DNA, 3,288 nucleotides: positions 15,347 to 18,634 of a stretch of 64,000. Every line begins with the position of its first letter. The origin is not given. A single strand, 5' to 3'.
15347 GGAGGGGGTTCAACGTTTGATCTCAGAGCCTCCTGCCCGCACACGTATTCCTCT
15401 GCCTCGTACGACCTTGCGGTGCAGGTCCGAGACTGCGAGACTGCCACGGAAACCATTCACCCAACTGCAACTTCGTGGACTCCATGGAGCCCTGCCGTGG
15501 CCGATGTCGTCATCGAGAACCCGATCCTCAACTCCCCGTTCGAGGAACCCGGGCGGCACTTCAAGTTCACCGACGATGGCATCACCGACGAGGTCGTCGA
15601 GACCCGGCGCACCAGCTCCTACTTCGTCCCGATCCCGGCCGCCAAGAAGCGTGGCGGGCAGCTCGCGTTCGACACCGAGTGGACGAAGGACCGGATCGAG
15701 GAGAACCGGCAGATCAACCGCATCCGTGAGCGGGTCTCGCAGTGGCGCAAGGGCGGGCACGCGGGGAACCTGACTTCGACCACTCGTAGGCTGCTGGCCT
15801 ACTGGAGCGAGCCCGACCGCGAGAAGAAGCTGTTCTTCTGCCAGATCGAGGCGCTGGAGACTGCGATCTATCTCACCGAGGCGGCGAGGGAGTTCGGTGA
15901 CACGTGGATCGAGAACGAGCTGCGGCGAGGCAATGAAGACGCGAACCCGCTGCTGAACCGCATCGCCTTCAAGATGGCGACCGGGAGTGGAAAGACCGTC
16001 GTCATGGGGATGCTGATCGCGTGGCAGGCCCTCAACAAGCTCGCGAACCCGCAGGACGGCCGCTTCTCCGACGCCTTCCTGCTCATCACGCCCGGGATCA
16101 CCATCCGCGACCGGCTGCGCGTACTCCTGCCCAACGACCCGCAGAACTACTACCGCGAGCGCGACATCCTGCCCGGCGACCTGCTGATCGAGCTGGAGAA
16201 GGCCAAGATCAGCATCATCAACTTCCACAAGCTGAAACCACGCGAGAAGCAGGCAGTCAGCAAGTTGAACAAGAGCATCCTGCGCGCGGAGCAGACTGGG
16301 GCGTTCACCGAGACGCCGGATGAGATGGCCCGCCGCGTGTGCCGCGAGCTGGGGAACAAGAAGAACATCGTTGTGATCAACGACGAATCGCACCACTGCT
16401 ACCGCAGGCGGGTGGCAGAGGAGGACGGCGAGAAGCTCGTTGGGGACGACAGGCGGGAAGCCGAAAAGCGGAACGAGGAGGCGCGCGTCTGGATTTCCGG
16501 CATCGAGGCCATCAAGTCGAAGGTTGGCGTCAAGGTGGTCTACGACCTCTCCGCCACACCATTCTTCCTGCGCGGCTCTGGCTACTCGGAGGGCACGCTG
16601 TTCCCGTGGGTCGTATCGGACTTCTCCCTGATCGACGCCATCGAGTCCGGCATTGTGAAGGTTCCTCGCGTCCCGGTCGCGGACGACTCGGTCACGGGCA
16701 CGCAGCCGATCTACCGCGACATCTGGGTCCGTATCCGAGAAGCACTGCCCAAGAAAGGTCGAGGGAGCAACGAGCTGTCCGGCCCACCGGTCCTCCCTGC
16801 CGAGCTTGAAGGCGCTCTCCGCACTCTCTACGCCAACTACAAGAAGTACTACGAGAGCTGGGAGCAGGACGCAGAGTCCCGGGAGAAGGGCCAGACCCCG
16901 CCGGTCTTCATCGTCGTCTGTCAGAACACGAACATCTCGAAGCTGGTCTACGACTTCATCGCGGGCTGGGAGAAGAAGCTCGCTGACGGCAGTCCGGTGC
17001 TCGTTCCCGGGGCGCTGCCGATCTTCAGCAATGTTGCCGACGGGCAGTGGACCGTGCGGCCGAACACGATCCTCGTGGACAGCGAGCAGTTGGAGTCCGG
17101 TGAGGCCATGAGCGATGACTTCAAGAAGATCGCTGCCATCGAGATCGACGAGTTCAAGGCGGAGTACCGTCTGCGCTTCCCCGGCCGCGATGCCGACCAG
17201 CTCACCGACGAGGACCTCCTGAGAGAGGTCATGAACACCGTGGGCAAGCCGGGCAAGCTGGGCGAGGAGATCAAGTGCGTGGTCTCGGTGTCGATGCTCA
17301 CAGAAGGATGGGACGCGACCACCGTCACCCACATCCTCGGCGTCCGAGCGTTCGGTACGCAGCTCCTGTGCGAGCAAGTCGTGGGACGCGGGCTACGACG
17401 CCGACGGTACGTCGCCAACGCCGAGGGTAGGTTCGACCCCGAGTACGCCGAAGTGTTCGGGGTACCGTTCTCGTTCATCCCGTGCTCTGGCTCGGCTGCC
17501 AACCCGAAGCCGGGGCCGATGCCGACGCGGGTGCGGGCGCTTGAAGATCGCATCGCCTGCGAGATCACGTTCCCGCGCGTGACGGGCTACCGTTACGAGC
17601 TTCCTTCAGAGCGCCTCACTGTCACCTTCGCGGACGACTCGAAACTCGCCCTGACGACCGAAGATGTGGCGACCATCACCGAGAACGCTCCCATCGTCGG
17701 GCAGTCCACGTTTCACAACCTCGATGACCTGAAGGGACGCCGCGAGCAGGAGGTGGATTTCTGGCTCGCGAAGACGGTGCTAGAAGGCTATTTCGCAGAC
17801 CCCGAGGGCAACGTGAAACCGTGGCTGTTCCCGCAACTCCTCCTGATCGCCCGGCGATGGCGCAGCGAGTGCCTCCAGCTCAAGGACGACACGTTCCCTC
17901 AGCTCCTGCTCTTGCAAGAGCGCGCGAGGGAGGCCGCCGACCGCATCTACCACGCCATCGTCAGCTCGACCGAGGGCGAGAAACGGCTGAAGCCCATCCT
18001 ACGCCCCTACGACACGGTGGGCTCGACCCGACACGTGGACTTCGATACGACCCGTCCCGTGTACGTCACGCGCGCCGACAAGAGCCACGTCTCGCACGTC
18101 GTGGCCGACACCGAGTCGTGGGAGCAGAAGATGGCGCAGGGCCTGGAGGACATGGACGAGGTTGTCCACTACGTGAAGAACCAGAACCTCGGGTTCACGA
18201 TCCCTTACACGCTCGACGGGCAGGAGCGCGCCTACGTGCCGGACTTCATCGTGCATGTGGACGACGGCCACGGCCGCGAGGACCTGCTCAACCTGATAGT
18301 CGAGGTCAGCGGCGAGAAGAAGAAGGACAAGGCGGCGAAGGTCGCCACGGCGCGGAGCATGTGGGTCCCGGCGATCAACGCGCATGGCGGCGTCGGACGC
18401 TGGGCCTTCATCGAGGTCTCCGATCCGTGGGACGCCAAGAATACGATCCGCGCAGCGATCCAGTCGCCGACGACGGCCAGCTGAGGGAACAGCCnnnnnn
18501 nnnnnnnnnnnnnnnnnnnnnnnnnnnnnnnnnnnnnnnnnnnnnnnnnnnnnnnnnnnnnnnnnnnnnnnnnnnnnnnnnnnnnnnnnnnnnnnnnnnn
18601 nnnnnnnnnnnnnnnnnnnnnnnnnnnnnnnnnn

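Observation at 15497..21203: Type III-like R-M pair in inverted (res-then-mod) order with an unusually long, AT-hook-bearing methyltransferase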

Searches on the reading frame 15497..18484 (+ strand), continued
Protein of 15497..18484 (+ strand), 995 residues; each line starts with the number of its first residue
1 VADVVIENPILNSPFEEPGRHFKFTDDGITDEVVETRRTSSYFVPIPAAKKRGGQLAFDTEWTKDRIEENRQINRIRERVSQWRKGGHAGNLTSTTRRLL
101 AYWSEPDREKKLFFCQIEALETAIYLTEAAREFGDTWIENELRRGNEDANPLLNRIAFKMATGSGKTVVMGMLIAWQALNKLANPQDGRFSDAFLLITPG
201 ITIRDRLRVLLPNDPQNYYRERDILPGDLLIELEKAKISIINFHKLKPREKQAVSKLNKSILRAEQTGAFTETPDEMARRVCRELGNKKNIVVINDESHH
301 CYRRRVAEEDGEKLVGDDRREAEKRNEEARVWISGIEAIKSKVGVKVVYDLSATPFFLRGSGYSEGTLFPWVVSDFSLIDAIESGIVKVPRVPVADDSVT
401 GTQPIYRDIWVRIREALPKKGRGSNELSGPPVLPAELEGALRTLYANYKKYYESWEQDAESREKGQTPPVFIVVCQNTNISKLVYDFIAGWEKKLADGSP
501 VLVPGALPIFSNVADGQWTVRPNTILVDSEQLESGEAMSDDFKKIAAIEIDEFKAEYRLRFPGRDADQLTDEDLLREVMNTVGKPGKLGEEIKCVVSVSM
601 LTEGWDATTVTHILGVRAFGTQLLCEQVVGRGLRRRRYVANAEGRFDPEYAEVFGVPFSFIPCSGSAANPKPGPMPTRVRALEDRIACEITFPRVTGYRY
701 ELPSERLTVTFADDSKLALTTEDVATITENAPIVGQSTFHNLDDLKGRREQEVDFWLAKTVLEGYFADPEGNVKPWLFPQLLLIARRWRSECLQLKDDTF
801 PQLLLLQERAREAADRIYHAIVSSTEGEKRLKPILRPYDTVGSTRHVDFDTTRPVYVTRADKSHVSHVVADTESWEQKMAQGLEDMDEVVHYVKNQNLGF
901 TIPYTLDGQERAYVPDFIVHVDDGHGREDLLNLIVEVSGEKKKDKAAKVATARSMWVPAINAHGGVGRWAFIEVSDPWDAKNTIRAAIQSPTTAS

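Call 91: search_protein_families(library=pfam, proteins=[L083:7001-10084:+, P0351, P0363, L081:5989-9105:+], max_evalue=0.01)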
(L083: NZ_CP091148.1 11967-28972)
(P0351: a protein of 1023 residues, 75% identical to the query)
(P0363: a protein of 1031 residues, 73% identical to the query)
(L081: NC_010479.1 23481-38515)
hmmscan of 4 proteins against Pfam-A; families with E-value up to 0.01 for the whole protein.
L083:7001-10084:+ (1028 aa): 4 families
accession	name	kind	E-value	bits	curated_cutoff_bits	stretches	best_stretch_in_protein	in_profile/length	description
PF04851.21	ResIII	-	3.8e-11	43.6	22.5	1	163-371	21-163/164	Type III restriction enzyme, res subunit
PF19778.5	RE_endonuc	-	4.6e-05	23.6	23.4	1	886-968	5-81/108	Endonuclease domain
PF08722.17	Tn7_TnsA-like_N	-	0.003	18.5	26.5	0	907-959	2-50/85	TnsA-like endonuclease N terminal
PF13401.12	AAA_22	-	0.0044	17.8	27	0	174-315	14-96/130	AAA domain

P0351 (1023 aa): 3 families
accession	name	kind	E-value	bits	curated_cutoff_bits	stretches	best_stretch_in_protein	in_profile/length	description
PF04851.21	ResIII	-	3.4e-09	37.3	22.5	1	157-372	20-163/164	Type III restriction enzyme, res subunit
PF19778.5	RE_endonuc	-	5e-05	23.5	23.4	1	885-965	7-81/108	Endonuclease domain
PF08722.17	Tn7_TnsA-like_N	-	0.0038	18.2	26.5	1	905-956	3-50/85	TnsA-like endonuclease N terminal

P0363 (1031 aa): 3 families
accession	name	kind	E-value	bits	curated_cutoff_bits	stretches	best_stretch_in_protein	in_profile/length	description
PF04851.21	ResIII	-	3.6e-08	33.9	22.5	1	160-375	20-163/164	Type III restriction enzyme, res subunit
PF19778.5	RE_endonuc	-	6e-05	23.3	23.4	1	889-969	8-82/108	Endonuclease domain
PF08722.17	Tn7_TnsA-like_N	-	0.0024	18.8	26.5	1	908-966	3-55/85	TnsA-like endonuclease N terminal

L081:5989-9105:+ (1039 aa): 1 family
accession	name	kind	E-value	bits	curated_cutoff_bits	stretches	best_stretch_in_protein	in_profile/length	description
PF04851.21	ResIII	-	6.1e-10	39.7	22.5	1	146-313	12-140/164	Type III restriction enzyme, res subunit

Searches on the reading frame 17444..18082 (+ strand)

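Call 75: search_protein_families(library=pfam, proteins=[window:17444-18082:+], max_evalue=10)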
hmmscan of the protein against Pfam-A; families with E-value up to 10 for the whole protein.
window:17444-18082:+ (213 aa): 1 family
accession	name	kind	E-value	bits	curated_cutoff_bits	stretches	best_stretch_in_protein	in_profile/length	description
PF21519.2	Tailspike_C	-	0.037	14.5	27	1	6-33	6-33/72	Tailspike protein, C-terminal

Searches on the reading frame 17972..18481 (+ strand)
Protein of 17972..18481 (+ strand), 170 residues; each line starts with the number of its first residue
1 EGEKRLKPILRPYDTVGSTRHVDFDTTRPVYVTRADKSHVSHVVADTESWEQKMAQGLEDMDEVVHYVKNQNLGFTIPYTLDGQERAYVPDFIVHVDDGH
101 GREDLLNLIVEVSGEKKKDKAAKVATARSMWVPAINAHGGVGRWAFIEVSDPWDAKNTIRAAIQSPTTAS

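Call 85: search_solved_structures(query=A6, max_evalue=10, show_alignments=2)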
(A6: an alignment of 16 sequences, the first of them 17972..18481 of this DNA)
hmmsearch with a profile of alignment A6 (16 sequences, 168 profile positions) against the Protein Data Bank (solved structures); distinct sequences matched with E-value up to 10: 11.
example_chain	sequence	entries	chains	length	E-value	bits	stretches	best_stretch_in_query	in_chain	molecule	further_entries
5d9m_A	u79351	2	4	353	0.12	15.3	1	79-158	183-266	B-1,4-endoglucanase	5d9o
3vdh_A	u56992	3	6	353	0.12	15.3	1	79-158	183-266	B-1,4-endoglucanase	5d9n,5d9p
4yy5_A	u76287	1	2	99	0.22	14.5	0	84-116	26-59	dTor_3x33L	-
4yy2_A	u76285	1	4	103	0.25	14.3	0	84-116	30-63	dTor_3x33L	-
1m0d_A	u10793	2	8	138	0.43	13.6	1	62-87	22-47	Endodeoxyribonuclease I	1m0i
2pfj_A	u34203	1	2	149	0.48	13.4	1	61-87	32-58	Endodeoxyribonuclease 1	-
1fzr_A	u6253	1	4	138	0.52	13.3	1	62-87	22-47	ENDONUCLEASE I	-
8bwv_A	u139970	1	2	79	0.89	12.5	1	103-154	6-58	SilF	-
8bwv_B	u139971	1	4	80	0.92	12.5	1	103-154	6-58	SilF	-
8bbz_AAA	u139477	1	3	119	1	12.3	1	98-154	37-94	SilF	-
8bhu_AAA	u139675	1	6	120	1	12.3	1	98-154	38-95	SilF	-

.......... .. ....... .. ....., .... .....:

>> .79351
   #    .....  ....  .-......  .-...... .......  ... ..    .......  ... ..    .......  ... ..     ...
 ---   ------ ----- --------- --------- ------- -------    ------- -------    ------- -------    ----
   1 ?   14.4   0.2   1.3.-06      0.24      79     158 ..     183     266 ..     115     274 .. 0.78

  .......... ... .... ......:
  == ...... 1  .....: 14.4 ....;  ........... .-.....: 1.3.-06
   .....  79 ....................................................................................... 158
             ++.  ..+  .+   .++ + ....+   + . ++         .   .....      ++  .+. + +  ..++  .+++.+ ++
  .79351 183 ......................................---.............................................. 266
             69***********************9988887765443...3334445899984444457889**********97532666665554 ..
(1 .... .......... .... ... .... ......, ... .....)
